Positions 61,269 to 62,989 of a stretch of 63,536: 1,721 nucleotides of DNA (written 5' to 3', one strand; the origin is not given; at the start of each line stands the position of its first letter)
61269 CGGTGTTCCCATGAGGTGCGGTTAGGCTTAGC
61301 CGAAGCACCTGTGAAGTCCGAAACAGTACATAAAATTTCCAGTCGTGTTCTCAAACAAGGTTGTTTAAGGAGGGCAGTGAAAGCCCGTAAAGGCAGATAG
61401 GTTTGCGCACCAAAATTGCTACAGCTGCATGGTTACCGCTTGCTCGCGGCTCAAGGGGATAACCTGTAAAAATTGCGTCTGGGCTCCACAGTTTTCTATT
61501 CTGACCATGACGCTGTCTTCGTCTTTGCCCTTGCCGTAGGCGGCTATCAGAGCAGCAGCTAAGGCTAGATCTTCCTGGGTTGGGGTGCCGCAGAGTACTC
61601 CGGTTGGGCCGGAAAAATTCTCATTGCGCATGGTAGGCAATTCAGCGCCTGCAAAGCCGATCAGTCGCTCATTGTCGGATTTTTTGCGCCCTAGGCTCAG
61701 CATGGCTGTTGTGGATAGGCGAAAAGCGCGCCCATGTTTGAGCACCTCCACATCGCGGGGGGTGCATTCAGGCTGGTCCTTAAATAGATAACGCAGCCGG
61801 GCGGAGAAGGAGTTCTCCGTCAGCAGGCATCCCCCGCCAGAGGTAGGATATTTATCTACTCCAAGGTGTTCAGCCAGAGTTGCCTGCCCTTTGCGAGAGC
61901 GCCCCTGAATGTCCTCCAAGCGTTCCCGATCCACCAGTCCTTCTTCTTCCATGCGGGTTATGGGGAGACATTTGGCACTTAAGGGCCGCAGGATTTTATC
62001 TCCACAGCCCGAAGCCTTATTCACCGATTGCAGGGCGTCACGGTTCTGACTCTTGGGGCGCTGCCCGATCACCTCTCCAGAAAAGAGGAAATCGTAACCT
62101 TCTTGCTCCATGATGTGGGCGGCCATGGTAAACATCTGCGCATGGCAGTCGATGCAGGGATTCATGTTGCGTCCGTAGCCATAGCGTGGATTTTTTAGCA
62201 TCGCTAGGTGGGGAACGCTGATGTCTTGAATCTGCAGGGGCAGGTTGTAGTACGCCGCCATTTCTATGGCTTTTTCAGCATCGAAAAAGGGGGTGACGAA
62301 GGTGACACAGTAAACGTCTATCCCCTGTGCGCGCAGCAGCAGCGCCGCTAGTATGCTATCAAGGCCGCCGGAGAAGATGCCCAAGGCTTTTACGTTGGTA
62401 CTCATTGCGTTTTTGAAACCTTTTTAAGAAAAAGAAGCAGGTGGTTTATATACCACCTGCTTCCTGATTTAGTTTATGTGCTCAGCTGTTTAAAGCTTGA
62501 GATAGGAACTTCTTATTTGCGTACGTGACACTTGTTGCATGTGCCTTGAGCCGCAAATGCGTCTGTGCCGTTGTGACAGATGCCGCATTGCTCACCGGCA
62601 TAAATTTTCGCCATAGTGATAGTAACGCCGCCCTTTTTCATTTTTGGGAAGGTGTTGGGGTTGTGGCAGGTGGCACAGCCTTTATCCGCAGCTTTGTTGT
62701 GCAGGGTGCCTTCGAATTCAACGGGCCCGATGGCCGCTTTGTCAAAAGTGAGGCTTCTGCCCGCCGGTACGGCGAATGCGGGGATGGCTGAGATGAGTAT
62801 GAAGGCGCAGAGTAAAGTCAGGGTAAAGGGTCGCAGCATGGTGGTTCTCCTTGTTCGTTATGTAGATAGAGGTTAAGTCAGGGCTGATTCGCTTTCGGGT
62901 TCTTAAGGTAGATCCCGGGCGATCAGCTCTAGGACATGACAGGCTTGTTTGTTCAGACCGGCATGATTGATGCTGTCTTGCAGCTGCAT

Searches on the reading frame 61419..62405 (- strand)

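Call 82: search_protein_families(library=pfam, proteins=[window:61419-62405:-], max_evalue=0.00001)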
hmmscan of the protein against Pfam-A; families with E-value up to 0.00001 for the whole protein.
window:61419-62405:- (328 aa): 2 families
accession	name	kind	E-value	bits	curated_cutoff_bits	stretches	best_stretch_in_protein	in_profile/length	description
PF18297.6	NFACT-R_2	-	5.2e-18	65.5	26.9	1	225-323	1-100/104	NFACT protein RNA binding domain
PF02568.20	ThiI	-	3.1e-08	33.9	20.5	1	4-142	3-144/197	Thiamine biosynthesis protein (ThiI)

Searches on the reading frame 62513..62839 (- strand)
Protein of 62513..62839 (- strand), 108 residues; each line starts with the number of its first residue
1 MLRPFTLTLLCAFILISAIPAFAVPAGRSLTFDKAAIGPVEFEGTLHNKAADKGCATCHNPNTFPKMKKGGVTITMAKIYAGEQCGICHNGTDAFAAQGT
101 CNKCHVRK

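Call 82: search_protein_families(library=pfam, proteins=[window:62513-62839:-], max_evalue=0.00001)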
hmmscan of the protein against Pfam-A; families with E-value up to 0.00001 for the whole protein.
window:62513-62839:- (108 aa): 1 family
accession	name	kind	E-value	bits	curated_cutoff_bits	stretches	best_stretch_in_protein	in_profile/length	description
PF14522.11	Cytochrome_C7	-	5.5e-14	52.2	24.8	1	40-105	1-66/67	Cytochrome c7 and related cytochrome c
